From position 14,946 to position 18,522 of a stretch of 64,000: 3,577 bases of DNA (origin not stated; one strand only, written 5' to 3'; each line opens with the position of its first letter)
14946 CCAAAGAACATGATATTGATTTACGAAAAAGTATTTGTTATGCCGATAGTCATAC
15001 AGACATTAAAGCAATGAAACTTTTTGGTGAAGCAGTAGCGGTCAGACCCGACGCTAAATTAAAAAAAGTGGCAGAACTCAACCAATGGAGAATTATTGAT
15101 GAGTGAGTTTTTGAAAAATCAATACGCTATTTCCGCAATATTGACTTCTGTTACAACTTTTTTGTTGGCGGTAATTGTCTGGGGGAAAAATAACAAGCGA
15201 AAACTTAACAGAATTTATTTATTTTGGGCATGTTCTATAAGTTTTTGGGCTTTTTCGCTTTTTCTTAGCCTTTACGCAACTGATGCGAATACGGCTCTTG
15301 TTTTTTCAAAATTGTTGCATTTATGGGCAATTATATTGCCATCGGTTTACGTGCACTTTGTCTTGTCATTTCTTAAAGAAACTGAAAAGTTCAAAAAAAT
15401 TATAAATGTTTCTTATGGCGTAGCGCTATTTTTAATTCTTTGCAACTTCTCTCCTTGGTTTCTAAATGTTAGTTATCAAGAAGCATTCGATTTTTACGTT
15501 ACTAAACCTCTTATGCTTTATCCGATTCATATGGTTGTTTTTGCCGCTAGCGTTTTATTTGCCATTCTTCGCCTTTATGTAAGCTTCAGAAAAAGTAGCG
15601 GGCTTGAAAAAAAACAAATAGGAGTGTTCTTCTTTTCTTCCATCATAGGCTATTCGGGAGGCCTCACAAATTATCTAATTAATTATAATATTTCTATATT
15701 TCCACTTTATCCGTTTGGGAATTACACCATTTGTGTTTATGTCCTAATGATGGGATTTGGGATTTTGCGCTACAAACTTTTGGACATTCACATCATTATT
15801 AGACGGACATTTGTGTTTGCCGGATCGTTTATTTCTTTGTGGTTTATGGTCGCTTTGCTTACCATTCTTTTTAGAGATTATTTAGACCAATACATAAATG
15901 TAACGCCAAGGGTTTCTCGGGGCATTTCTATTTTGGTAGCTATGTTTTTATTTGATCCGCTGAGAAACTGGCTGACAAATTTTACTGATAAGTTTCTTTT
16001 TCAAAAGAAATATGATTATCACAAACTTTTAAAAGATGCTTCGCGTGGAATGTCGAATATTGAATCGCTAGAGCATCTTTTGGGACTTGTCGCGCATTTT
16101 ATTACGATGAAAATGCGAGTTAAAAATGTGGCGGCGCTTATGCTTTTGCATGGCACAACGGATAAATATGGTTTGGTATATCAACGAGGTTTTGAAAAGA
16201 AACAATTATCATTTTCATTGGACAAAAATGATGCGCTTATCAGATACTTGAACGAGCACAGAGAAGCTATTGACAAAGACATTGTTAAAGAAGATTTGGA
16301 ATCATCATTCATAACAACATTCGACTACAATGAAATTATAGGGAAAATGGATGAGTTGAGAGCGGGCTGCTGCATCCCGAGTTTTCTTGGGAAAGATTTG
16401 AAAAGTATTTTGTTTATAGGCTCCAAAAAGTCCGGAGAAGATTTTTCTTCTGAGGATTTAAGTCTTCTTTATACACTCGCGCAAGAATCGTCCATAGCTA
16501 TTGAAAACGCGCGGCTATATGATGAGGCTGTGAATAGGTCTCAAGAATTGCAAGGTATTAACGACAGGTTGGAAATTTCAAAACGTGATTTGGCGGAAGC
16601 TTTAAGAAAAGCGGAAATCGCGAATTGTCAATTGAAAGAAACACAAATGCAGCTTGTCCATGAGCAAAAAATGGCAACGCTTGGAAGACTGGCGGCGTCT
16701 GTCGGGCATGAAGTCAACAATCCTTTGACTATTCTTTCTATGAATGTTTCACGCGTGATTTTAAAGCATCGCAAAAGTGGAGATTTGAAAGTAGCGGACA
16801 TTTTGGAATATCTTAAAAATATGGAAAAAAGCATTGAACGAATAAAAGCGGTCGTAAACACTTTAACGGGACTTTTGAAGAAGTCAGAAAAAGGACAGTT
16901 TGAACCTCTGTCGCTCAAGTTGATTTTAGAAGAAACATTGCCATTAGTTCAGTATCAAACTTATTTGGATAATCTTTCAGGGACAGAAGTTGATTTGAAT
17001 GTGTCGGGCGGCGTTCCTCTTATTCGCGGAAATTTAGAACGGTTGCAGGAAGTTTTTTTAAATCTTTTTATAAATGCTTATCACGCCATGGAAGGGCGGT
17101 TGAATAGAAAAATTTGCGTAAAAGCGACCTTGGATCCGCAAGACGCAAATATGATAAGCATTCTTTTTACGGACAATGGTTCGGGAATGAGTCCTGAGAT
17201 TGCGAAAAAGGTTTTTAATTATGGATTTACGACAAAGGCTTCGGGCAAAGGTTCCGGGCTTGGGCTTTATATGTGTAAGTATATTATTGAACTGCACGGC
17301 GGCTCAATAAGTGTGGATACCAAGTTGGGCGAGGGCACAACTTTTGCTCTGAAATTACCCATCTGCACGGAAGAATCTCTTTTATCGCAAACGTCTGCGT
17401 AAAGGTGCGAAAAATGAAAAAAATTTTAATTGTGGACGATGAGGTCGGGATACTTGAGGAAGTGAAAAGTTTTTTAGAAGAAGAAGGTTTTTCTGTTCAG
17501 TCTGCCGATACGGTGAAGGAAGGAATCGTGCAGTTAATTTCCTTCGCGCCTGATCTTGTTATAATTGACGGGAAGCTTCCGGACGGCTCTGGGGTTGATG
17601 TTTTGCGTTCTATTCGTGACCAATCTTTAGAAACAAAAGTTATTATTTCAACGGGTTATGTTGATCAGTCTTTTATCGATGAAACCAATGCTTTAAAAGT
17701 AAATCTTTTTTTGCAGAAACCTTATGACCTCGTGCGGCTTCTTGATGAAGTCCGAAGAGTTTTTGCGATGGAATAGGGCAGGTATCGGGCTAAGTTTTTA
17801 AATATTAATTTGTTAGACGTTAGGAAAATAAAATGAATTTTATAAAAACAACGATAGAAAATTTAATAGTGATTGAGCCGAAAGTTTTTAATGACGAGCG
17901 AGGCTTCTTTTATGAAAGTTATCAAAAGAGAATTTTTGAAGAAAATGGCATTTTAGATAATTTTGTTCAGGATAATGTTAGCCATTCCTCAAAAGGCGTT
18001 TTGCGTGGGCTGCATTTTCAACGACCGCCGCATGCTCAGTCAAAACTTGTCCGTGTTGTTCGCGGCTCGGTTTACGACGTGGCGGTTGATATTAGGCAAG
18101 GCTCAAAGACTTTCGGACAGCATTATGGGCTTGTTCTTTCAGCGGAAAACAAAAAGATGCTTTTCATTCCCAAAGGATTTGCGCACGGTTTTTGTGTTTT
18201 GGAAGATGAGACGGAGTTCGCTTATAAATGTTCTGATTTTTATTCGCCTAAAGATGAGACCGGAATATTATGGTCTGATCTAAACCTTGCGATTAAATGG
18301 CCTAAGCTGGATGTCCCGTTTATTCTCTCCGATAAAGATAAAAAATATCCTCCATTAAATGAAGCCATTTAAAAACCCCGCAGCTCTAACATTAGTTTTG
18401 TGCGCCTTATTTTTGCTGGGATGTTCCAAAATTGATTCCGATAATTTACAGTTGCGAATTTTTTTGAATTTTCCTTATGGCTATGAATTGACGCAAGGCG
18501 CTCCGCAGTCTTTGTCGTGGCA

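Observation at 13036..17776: Two-component-wired lipid acylation module: REC-PlsC fusion + HAD-IB hydrolase + 8-9 TM sensor kinase + orphan REC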

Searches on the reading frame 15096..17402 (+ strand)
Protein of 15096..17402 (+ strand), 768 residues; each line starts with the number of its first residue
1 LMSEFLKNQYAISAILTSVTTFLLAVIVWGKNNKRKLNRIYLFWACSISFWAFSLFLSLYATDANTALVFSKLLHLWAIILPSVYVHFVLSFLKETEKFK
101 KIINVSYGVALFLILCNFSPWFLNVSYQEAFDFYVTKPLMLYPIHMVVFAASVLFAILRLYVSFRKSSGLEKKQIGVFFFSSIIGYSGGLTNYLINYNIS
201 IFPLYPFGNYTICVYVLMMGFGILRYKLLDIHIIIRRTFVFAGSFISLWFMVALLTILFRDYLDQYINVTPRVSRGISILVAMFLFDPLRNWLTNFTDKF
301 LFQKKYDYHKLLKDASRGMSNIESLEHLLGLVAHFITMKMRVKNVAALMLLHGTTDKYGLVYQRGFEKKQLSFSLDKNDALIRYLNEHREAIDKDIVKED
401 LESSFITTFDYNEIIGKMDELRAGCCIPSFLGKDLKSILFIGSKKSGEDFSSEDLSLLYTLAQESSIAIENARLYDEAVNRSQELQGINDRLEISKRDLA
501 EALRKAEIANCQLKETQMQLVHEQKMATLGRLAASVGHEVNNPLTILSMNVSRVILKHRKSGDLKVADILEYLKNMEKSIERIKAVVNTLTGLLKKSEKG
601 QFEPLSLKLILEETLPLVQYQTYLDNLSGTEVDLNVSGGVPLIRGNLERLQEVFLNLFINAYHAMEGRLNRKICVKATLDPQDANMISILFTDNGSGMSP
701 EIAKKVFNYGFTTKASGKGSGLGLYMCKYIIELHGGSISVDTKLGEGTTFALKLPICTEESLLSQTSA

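Call 3: search_protein_families(library=pfam, proteins=[window:15096-17402:+], max_evalue=0.01)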
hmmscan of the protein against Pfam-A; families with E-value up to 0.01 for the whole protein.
window:15096-17402:+ (768 aa): 5 families
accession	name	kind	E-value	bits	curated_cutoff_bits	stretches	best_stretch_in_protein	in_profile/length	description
PF02518.31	HATPase_c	-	5.8e-21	75.5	26.4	1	646-756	2-109/111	Histidine kinase-, DNA gyrase B-, and HSP90-like ATPase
PF16927.11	HisKA_7TM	-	4.6e-17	63.1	28.6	1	15-231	3-222/224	N-terminal 7TM region of histidine kinase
PF00512.31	HisKA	-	4.9e-06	26.9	26.9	1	529-590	2-57/66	His Kinase A (phospho-acceptor) domain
PF14501.12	HATPase_c_5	-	0.0018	18.6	22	1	650-743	6-91/102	GHKL domain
PF13492.12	GAF_3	-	0.0037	18.1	27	1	344-471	20-129/129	GAF domain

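Call 4: search_protein_families(library=ncbifam, proteins=[window:15096-17402:+], max_evalue=0.01)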
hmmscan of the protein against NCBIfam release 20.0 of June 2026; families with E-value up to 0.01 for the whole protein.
window:15096-17402:+ (768 aa): 80 families (the best 25 are shown)
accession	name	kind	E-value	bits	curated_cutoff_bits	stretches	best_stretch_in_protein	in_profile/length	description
NF008468.0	PRK11360.1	equivalog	3.2e-43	148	646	1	513-760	380-612/616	two-component system sensor histidine kinase AtoS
NF052574.1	HisKinEspCMyxo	equivalog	2.7e-38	131.6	1200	1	514-761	402-642/785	serine histidine kinase EspC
NF007688.0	PRK10364.1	equivalog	9.7e-34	116.9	479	1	517-759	228-454/460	two-component system sensor histidine kinase ZraS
NF038348.1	T2SS_HK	subfamily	6.9e-33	113.9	450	2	637-756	459-573/574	histidine kinase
NF046020.1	HisKinCckABruc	equivalog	5e-31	107.4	1000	1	511-761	462-712/868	cell cycle histidine kinase CckA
TIGR02916.1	PEP_his_kin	equivalog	2.7e-30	105.6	300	2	497-755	443-679/679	XrtA/PEP-CTERM system histidine kinase PrsK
NF052573.1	HisKinEspAMyxo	equivalog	8.2e-30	103.5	1400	1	513-761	368-616/755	serine histidine kinase EspA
NF053867.1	SprKinKinDBac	equivalog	9.7e-30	103.5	775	1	523-757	280-498/500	sporulation kinase KinD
NF047466.1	hybrid_RR_LvrB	exception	8.8e-28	97.5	500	1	495-756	121-376/377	hybrid histidine kinase/response regulator LvrB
NF010411.0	PRK13837.1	equivalog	3.9e-27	94.6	647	1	492-761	414-680/828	two-component system VirA-like sensor kinase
NF041777.1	sens_FixL_Rhizob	equivalog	1.2e-26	93.4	850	1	508-759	241-484/485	sensor protein FixL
NF010076.0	PRK13557.1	subfamily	2.3e-24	85.8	631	1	516-760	150-398/540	histidine kinase famiy protein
NF046026.1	HisKinCckACaul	equivalog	5.2e-24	84.3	1000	1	512-762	285-538/678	cell cycle histidine kinase CckA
NF047497.1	HK_LIC_12097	equivalog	6.8e-22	77.7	500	1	512-756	133-366/367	LIC_12097 family sensor histidine kinase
NF047794.1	HisKinPtgB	equivalog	2.9e-21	75.4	1000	1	490-747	403-646/656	two-component system sensor histidine kinase PgtB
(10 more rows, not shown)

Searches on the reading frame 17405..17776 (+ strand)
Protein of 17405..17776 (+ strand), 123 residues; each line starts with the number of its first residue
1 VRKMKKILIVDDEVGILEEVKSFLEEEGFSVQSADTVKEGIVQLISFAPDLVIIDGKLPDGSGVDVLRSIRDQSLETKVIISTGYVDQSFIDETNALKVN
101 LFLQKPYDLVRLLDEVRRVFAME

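Call 3: search_protein_families(library=pfam, proteins=[window:17405-17776:+], max_evalue=0.01)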
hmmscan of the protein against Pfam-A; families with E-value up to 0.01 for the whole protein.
window:17405-17776:+ (123 aa): 1 family
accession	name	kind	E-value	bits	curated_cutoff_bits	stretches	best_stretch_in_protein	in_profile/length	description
PF00072.30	Response_reg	-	1.2e-22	80.6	30.2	1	7-116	1-110/111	Response regulator receiver domain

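Call 4: search_protein_families(library=ncbifam, proteins=[window:17405-17776:+], max_evalue=0.01)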
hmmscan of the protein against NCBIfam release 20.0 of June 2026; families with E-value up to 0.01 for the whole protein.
window:17405-17776:+ (123 aa): 93 families (the best 25 are shown)
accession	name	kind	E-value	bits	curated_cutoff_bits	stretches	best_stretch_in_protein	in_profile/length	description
NF033791.1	ActR_PrrA_rreg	equivalog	3.2e-16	59.8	250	1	5-108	2-105/173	ActR/PrrA/RegA family redox response regulator transcription factor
NF053512.1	nitric_RR_NosR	exception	2.9e-15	56.2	400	1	7-119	1-114/422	response regulator c-di-GMP phosphodiesterase, NosR family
NF007820.0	PRK10529.1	equivalog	5.1e-15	55.5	325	1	4-117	1-113/225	two-component system response regulator KdpE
NF045505.1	RR_RssB_Pseudo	equivalog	1.5e-13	50.6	700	1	5-118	6-120/394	two-component system response regulator RssB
TIGR02154.1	PhoB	equivalog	1.6e-13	50.5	296.2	1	5-119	3-119/226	phosphate regulon transcriptional regulator PhoB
NF006900.1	PRK09390.1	equivalog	2.3e-13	50.2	255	1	1-121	1-121/203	response regulator FixJ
NF008469.0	PRK11361.1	equivalog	3.2e-13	49.2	714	1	1-120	1-120/461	acetoacetate metabolism transcriptional regulator AtoC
NF052313.1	T9SS_RR_PorX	equivalog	1.5e-12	47.1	300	1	6-118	2-114/513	T9SS response regulator signal transducer PorX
NF045717.1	DVU0259_DivK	exception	3.6e-12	46.5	160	1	4-119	2-115/117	DVU0259 family response regulator domain-containing protein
NF040689.1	MtrAB_MtrA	equivalog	1.1e-11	44.5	300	1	7-117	1-110/219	MtrAB system response regulator MtrA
NF040534.1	resp_reg_YycF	equivalog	1.4e-11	44.1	340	1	5-114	1-109/231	response regulator YycF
NF012227.0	AdeR_RR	equivalog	1.5e-11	44.2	340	1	3-117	10-123/239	efflux system response regulator transcription factor AdeR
NF007928.2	PRK10643.1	equivalog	1.6e-11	44.3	330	1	6-118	2-114/216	two-component system response regulator PmrA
NF008034.0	PRK10766.1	equivalog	2.9e-11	43.3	275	1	5-117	3-114/231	two-component system response regulator TorR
NF007969.0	PRK10693.1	equivalog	5e-11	42.2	329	1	5-116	8-120/337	two-component system response regulator RssB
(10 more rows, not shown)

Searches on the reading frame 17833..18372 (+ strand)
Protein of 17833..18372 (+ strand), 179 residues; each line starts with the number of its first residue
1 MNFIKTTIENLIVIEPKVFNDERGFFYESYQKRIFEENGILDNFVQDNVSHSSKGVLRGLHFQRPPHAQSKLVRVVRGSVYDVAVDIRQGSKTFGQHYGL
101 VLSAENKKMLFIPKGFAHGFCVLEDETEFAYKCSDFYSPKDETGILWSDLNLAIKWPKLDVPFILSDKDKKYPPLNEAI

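Call 3: search_protein_families(library=pfam, proteins=[window:17833-18372:+], max_evalue=0.01)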
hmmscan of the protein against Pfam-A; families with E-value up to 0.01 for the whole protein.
window:17833-18372:+ (179 aa): 1 family
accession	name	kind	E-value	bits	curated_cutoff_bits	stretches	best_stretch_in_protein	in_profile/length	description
PF00908.23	dTDP_sugar_isom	-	7.4e-75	250.7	27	1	5-177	1-168/168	dTDP-4-dehydrorhamnose 3,5-epimerase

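Call 4: search_protein_families(library=ncbifam, proteins=[window:17833-18372:+], max_evalue=0.01)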
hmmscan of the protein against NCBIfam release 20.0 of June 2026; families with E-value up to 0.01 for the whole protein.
window:17833-18372:+ (179 aa): 1 family
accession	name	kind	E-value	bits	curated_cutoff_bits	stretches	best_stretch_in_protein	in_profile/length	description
TIGR01221.1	rmlC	equivalog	8.4e-77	256.9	155.75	1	2-178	1-175/176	dTDP-4-dehydrorhamnose 3,5-epimerase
